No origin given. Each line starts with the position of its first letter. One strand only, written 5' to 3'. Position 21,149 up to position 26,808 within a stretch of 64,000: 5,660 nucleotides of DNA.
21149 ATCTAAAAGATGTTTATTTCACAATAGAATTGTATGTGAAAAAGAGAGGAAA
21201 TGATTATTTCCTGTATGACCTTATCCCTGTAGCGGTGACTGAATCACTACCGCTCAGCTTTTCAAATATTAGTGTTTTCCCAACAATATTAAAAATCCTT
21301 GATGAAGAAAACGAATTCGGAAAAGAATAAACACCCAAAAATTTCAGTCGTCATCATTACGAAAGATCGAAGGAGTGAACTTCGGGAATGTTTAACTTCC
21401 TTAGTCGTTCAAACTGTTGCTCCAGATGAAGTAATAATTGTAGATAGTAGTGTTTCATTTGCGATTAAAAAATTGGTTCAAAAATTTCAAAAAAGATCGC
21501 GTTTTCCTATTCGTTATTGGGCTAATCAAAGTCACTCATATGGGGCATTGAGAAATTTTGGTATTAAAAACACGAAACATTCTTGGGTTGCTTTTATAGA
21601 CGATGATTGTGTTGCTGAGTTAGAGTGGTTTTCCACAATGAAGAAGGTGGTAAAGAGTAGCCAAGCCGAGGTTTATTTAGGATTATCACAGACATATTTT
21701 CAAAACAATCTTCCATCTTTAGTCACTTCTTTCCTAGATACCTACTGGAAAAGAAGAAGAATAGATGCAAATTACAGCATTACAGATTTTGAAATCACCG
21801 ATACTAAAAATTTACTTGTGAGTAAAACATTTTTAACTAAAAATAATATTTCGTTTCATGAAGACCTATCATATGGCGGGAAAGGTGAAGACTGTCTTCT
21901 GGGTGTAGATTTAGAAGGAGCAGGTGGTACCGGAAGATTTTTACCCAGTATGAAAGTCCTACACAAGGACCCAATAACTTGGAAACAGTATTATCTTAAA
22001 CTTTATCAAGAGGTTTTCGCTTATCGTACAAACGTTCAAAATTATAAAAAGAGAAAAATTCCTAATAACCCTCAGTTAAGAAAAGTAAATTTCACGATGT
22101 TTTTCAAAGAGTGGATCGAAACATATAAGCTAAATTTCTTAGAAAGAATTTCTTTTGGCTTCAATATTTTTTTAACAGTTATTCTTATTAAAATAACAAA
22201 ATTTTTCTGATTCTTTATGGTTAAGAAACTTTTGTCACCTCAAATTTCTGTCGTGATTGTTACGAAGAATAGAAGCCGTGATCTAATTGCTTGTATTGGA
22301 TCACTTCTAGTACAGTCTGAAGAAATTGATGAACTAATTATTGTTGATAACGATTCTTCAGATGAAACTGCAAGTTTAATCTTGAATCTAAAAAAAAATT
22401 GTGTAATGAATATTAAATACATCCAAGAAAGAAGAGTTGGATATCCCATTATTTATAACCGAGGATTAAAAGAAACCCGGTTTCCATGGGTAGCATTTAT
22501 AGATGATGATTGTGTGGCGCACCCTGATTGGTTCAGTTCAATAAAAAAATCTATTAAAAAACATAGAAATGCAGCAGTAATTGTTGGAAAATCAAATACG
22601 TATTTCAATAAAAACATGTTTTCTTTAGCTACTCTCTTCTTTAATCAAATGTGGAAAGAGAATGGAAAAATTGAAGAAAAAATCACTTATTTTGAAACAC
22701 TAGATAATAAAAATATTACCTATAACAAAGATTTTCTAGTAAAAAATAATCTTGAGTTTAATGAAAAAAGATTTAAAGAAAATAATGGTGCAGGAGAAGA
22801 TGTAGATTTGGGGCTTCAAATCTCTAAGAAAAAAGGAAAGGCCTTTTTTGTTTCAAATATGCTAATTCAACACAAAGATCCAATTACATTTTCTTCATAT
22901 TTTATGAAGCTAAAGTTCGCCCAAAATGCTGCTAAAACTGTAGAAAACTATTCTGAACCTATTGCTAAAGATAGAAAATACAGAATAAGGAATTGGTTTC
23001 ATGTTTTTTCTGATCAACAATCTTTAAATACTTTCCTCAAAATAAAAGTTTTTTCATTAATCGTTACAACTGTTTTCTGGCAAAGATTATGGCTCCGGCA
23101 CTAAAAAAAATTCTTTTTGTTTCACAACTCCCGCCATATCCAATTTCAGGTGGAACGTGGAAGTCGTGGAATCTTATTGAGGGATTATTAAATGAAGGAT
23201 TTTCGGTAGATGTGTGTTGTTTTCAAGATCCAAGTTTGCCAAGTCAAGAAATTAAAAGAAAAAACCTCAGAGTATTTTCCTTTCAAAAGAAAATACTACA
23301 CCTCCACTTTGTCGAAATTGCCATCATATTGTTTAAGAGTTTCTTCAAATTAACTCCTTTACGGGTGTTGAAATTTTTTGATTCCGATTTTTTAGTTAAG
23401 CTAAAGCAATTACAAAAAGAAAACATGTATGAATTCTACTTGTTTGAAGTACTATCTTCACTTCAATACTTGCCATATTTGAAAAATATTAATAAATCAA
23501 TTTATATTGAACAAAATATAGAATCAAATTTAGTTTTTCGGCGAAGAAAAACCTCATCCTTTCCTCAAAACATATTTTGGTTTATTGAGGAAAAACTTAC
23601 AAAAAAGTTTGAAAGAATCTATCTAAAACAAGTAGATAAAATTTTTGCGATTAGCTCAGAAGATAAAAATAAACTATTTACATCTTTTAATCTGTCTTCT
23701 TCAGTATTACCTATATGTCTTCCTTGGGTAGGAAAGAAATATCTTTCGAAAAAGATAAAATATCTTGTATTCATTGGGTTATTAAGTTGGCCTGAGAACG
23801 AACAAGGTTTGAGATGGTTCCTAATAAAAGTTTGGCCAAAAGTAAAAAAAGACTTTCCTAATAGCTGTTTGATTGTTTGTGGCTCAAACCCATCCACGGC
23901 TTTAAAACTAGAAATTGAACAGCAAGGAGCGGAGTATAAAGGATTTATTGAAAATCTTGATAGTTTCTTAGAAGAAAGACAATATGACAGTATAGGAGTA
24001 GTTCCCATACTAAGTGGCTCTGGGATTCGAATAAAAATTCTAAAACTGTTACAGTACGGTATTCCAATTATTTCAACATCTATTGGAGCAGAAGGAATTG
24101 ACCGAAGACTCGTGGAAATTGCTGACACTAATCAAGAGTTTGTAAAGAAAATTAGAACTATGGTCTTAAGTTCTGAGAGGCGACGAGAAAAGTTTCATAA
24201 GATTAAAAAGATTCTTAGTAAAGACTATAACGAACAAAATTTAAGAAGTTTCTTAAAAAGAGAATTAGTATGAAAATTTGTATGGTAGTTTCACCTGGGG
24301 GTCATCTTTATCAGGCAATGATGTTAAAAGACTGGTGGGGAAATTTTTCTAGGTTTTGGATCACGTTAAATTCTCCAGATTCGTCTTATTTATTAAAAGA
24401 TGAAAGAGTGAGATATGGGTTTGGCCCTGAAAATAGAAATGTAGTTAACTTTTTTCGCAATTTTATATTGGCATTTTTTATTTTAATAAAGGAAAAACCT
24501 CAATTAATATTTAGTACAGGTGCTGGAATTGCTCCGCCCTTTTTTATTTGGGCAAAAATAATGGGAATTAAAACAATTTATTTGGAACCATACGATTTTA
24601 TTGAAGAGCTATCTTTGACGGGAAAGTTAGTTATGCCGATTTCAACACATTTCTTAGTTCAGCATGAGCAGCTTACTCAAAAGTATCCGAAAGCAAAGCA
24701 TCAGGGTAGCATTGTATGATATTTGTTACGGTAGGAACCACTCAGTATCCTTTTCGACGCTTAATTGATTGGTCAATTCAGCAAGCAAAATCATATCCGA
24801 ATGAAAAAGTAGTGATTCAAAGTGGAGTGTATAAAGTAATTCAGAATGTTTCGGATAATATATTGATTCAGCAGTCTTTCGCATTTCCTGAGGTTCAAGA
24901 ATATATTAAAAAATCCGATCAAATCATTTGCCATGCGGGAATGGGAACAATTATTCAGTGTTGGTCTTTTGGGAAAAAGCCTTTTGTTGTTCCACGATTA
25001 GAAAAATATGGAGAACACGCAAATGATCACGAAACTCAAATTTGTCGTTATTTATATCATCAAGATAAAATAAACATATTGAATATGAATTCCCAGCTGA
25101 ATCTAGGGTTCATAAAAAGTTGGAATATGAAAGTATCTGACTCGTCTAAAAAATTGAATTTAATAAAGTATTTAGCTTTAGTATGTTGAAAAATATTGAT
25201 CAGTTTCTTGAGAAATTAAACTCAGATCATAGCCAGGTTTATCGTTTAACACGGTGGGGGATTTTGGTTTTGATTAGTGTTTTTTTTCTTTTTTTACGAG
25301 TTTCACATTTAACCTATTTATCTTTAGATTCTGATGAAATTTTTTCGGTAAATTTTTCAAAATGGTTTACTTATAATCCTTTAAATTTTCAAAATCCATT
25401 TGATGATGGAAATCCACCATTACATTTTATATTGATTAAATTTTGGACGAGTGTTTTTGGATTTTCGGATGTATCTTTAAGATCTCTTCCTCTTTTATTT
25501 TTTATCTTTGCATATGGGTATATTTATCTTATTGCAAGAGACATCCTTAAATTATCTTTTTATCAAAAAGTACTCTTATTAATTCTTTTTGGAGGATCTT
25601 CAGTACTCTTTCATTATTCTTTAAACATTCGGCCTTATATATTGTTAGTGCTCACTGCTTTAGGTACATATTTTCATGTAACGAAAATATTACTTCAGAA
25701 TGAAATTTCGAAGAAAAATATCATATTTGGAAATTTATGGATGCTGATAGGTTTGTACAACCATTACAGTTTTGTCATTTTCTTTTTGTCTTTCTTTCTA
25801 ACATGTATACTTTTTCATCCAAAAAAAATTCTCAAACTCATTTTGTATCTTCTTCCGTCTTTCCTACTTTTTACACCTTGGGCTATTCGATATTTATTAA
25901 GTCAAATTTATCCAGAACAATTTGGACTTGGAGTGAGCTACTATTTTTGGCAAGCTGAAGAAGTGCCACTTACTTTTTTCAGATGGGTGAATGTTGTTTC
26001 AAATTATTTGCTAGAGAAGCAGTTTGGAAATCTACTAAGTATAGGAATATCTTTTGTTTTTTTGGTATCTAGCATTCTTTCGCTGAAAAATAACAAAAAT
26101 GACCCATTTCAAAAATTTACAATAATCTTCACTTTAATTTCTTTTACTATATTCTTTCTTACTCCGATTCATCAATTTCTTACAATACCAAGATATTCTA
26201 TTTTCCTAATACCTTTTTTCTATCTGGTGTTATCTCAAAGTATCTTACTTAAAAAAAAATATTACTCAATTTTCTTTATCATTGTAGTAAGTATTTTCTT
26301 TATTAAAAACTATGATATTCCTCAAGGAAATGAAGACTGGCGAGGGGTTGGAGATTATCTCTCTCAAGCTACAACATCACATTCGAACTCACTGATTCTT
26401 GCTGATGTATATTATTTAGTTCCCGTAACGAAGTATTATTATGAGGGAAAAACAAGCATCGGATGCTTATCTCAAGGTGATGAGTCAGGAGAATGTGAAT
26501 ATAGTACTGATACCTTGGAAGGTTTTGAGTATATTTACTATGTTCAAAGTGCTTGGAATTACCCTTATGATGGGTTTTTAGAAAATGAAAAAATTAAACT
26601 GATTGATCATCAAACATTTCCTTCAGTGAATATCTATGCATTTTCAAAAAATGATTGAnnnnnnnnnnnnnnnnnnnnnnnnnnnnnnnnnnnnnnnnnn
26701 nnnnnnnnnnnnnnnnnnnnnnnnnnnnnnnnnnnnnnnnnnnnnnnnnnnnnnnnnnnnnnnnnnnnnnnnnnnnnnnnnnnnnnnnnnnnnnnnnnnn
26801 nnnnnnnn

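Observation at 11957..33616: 21.7-kb glycan-assembly locus sandwiched between PT-rich surface-protein genes: candidate protein O-glycosylation / surface-glycan system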

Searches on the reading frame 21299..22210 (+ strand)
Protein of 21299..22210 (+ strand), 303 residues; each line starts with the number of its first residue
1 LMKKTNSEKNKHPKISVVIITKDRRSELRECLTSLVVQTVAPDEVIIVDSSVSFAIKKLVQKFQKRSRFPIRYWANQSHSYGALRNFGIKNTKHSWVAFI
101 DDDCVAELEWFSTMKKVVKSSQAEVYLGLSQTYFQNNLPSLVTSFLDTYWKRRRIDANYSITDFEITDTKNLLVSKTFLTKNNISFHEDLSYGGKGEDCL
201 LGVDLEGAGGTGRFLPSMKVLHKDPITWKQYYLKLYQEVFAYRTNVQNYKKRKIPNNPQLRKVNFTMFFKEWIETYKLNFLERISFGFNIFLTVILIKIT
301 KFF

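Call 5: search_protein_families(library=pfam, proteins=[window:21299-22210:+], max_evalue=0.01)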
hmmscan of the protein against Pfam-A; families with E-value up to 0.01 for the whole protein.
window:21299-22210:+ (303 aa): 3 families
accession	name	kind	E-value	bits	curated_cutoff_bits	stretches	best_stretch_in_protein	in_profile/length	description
PF00535.33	Glycos_transf_2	-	7.5e-19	68.7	23.3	1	16-145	1-130/168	Glycosyl transferase family 2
PF13641.12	Glyco_tranf_2_3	-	6.4e-08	33.3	27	1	13-231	1-220/230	Glycosyltransferase like family 2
PF10111.15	Glyco_tranf_2_2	-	3.7e-05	23.8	27.3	1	43-122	30-110/276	Glycosyltransferase like family 2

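Call 42: search_protein_families(library=ncbifam, proteins=[window:21299-22210:+], max_evalue=0.001)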
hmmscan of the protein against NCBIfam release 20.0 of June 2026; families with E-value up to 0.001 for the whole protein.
window:21299-22210:+ (303 aa): 16 families
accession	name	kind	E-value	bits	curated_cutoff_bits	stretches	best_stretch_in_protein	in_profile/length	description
NF041875.1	EPS_EpsD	equivalog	5.6e-15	55.5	370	1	15-231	1-216/325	exopolysaccharide biosynthesis glycosyltransferase EpsD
TIGR03965.1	mycofact_glyco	equivalog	2.3e-14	53.1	280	1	7-118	68-179/467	mycofactocin biosynthesis glycosyltransferase MftF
NF038302.1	EPS_HpsE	equivalog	1.1e-12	47.6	300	1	15-141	3-135/307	hormogonium polysaccharide biosynthesis glycosyltransferase HpsE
NF038299.1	EPS_HpsN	equivalog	1.6e-09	37.2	425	1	13-118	1-106/317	hormogonium polysaccharide biosynthesis glycosyltransferase HpsN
NF041394.1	GtaseAglG_Halo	equivalog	2e-09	37.2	440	1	14-125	2-114/304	glucosyl-dolichyl phosphate glucuronosyltransferase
NF007482.0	PRK10073.1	equivalog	3.8e-09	36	423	1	9-126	2-118/334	glycosyltransferase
NF050050.1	ProtGlycPglI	equivalog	4.1e-09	36.2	500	1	13-104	2-94/306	GalNAc(5)-diNAcBac-PP-undecaprenol beta-1,3-glucosyltransferase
NF047683.1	TeichurnBiosyTuaG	equivalog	3.2e-06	27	400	1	10-105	3-98/252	teichuronic acid biosynthesis protein TuaG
NF050113.1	gal_furan_GlfT1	equivalog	4.9e-06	26.1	330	1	16-105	2-91/290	galactofuranosyltransferase GlfT1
TIGR04283.1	glyco_like_mftF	equivalog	7.6e-06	25.7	182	1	15-126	1-105/221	TIGR04283 family arsenosugar biosynthesis glycosyltransferase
TIGR04440.1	glyco_TIGR04440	domain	5.4e-05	23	70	1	15-159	2-147/215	TIGR00180 family glycosyltransferase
TIGR04195.1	S_glycosyl_SunS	equivalog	0.00011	21.2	350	1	7-119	51-156/421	SunS family peptide S-glycosyltransferase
NF045692.1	OglycostaseCruG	equivalog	0.00023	20.2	600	1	4-70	32-99/386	2'-O-glycosyltransferase CruG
TIGR03937.1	PgaC_IcaA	equivalog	0.0006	18.9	422.3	1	3-114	35-146/407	poly-beta-1,6-N-acetyl-D-glucosamine synthase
TIGR04017.1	WcaA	equivalog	0.00073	19.2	495.75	0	11-104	3-96/279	colanic acid biosynthesis glycosyltransferase WcaA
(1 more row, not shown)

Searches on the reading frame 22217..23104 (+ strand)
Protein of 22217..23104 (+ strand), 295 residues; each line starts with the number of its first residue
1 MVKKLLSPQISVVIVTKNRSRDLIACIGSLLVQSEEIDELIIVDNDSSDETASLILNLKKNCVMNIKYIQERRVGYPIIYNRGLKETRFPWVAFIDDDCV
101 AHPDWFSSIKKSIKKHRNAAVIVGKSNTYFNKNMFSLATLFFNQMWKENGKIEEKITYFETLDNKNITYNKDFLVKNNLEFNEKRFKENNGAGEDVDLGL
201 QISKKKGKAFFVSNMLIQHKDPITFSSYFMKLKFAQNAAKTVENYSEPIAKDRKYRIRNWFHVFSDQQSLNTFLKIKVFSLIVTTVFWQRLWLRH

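Call 5: search_protein_families(library=pfam, proteins=[window:22217-23104:+], max_evalue=0.01)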
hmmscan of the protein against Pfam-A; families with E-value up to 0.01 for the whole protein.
window:22217-23104:+ (295 aa): 4 families
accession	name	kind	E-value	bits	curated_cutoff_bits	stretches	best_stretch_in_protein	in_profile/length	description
PF00535.33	Glycos_transf_2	-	6.8e-23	81.9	23.3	1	11-148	1-132/168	Glycosyl transferase family 2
PF13641.12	Glyco_tranf_2_3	-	9.3e-13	49.2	27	1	8-229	1-221/230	Glycosyltransferase like family 2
PF10111.15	Glyco_tranf_2_2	-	1.5e-07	31.6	27.3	1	35-242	27-239/276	Glycosyltransferase like family 2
PF13632.12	Glyco_trans_2_3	-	0.0016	18.7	27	0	91-238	1-143/198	Glycosyl transferase family group 2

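Call 42: search_protein_families(library=ncbifam, proteins=[window:22217-23104:+], max_evalue=0.001)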
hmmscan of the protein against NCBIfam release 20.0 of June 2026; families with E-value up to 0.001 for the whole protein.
window:22217-23104:+ (295 aa): 17 families
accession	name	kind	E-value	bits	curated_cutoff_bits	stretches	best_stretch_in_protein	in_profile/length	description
NF038302.1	EPS_HpsE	equivalog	1.6e-19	70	300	1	9-132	2-130/307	hormogonium polysaccharide biosynthesis glycosyltransferase HpsE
NF041875.1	EPS_EpsD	equivalog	2.6e-17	63.2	370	1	10-230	1-218/325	exopolysaccharide biosynthesis glycosyltransferase EpsD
TIGR03965.1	mycofact_glyco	equivalog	4.4e-15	55.5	280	1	8-117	74-183/467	mycofactocin biosynthesis glycosyltransferase MftF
NF007482.0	PRK10073.1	equivalog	2.7e-11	43.1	423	1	7-109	5-106/334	glycosyltransferase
TIGR04283.1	glyco_like_mftF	equivalog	5.6e-10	39.2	182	1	10-138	1-119/221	TIGR04283 family arsenosugar biosynthesis glycosyltransferase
NF050050.1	ProtGlycPglI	equivalog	1.3e-09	37.9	500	1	8-116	2-111/306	GalNAc(5)-diNAcBac-PP-undecaprenol beta-1,3-glucosyltransferase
NF041394.1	GtaseAglG_Halo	equivalog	8.8e-09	35.1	440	1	9-240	2-238/304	glucosyl-dolichyl phosphate glucuronosyltransferase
NF047683.1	TeichurnBiosyTuaG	equivalog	1.4e-08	34.7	400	1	7-121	5-119/252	teichuronic acid biosynthesis protein TuaG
NF038299.1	EPS_HpsN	equivalog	3.3e-08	32.9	425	1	8-126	1-119/317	hormogonium polysaccharide biosynthesis glycosyltransferase HpsN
NF045692.1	OglycostaseCruG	equivalog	4.9e-07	29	600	1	9-116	42-155/386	2'-O-glycosyltransferase CruG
TIGR03937.1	PgaC_IcaA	equivalog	8.1e-07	28.3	422.3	1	7-124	44-161/407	poly-beta-1,6-N-acetyl-D-glucosamine synthase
TIGR04009.1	wcaE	equivalog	2.1e-05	23.9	369.2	1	22-127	15-120/248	colanic acid biosynthesis glycosyltransferase WcaE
NF053739.1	GlytfEpsEBac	equivalog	2.2e-05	23.6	450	1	8-131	1-124/265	glycosyltransferase EpsE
NF050113.1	gal_furan_GlfT1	equivalog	2.3e-05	23.8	330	1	11-60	2-51/290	galactofuranosyltransferase GlfT1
NF010496.0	PRK13915.1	equivalog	4.7e-05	22.6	262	1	7-100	30-128/307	glucosyl-3-phosphoglycerate synthase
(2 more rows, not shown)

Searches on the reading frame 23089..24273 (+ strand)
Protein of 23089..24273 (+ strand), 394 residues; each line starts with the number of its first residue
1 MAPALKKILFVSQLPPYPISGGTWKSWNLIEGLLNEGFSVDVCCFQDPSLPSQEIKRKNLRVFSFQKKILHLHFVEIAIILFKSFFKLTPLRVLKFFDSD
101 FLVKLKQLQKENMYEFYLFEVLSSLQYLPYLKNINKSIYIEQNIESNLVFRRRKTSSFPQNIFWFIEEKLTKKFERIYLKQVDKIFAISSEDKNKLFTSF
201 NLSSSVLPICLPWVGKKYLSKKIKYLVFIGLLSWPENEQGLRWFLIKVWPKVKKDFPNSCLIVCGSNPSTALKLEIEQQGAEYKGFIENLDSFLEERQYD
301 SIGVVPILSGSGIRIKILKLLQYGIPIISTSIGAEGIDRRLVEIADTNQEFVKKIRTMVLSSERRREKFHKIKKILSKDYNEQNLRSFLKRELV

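Call 5: search_protein_families(library=pfam, proteins=[window:23089-24273:+], max_evalue=0.01)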
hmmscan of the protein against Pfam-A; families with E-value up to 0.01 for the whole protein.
window:23089-24273:+ (394 aa): 2 families
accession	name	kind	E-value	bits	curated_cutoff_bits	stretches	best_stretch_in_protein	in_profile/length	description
PF13692.12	Glyco_trans_1_4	-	6.1e-15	56.2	27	1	224-358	2-139/142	Glycosyl transferases group 1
PF13439.12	Glyco_transf_4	-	0.002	18.6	28.5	0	27-65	9-50/170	Glycosyltransferase Family 4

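Call 42: search_protein_families(library=ncbifam, proteins=[window:23089-24273:+], max_evalue=0.001)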
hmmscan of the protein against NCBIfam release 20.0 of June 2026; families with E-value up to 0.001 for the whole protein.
window:23089-24273:+ (394 aa): 1 family
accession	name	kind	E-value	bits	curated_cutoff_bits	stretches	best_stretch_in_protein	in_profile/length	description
TIGR03087.1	stp1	hypoth_equivalog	1.9e-24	86.6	316.65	1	8-381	1-382/397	TIGR03087 family PEP-CTERM/XrtA system glycosyltransferase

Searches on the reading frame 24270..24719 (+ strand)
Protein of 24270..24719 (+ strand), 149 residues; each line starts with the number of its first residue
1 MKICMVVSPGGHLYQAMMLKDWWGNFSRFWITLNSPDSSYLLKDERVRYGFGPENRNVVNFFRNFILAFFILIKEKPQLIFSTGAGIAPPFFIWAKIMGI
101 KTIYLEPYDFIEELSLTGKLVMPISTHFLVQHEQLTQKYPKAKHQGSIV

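Call 5: search_protein_families(library=pfam, proteins=[window:24270-24719:+], max_evalue=0.01)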
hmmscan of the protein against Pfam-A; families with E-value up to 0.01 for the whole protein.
window:24270-24719:+ (149 aa): 1 family
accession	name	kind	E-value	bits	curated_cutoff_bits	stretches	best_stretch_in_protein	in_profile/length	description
PF08660.17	Alg14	-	2.2e-15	57.5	27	1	57-147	74-170/171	Oligosaccharide biosynthesis protein Alg14 like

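Call 8: search_protein_families(library=ncbifam, proteins=[window:24270-24719:+], max_evalue=0.01)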
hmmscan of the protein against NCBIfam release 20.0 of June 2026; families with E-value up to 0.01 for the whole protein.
window:24270-24719:+ (149 aa): 3 families
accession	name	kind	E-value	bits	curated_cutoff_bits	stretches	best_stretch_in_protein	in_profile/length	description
NF041549.1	PssD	equivalog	2e-34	119.1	110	1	4-148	1-151/151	PssD/Cps14F family polysaccharide biosynthesis glycosyltransferase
NF046028.1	GluronsyltaseWelK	equivalog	1.1e-16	60.8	400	1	3-144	1-151/319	beta-1,4-glucuronosyltransferase WelK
NF009102.0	PRK12446.1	equivalog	0.0099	14.8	339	0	62-144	77-156/352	undecaprenyldiphospho-muramoylpentapeptide beta-N-acetylglucosaminyltransferase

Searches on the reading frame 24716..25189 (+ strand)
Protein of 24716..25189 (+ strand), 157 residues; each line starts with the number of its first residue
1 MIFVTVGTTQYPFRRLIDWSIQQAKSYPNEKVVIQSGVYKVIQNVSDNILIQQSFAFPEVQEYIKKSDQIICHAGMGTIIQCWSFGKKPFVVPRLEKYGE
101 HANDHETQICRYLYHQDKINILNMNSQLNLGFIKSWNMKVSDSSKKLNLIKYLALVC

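Call 5: search_protein_families(library=pfam, proteins=[window:24716-25189:+], max_evalue=0.01)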
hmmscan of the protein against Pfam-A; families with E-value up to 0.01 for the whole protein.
window:24716-25189:+ (157 aa): 1 family
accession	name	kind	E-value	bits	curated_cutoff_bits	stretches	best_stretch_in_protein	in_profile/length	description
PF04101.22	Glyco_tran_28_C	-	7.5e-14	52.5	22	1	1-129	1-138/166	Glycosyltransferase family 28 C-terminal domain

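Call 8: search_protein_families(library=ncbifam, proteins=[window:24716-25189:+], max_evalue=0.01)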
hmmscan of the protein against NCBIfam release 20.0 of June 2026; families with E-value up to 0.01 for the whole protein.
window:24716-25189:+ (157 aa): 3 families
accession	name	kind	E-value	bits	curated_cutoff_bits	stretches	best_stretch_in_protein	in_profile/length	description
NF041548.1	PssE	equivalog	7.3e-23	81.1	120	1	2-134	1-122/146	PssE/Cps14G family polysaccharide biosynthesis glycosyltransferase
NF046028.1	GluronsyltaseWelK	equivalog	1.4e-20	73.6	400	1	1-130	168-297/319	beta-1,4-glucuronosyltransferase WelK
TIGR00661.1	MJ1255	subfamily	0.00069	19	195.9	1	37-103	218-284/321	MJ1255/VC2487 family glycosyltransferase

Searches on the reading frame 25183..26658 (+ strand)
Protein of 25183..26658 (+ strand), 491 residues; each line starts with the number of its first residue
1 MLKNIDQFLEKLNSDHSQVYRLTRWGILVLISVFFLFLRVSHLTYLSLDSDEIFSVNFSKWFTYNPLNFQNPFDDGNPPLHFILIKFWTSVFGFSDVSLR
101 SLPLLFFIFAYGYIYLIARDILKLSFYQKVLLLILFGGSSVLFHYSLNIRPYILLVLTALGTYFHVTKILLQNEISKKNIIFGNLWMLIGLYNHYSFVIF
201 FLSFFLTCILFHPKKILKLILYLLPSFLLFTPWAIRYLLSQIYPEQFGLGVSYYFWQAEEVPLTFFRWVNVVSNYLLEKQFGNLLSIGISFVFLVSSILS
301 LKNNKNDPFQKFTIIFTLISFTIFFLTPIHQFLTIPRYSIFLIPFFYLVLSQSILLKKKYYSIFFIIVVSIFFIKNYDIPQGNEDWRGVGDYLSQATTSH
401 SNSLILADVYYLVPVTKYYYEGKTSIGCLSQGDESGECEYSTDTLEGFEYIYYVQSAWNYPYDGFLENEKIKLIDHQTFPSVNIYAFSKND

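Call 5: search_protein_families(library=pfam, proteins=[window:25183-26658:+], max_evalue=0.01)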
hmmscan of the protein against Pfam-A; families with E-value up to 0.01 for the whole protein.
window:25183-26658:+ (491 aa): 1 family
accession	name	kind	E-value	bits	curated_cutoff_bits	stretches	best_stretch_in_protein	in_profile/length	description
PF13231.12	PMT_2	-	8.8e-07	29.7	26.1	1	77-234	2-158/160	Dolichyl-phosphate-mannose-protein mannosyltransferase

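Call 8: search_protein_families(library=ncbifam, proteins=[window:25183-26658:+], max_evalue=0.01)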
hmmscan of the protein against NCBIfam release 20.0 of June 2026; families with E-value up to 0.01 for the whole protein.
window:25183-26658:+ (491 aa): 1 family
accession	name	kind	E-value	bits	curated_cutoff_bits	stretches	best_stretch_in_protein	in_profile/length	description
NF047440.1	LA3751_2_3_fam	subfamily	2.7e-06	26.5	200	1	78-373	82-377/460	LA_3751/LA_3752 family putative glycosyltransferase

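Call 15: search_solved_structures(query=window:25183-26658:+, max_evalue=10)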
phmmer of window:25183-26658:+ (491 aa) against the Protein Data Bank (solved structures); distinct sequences matched with E-value up to 10: 0.
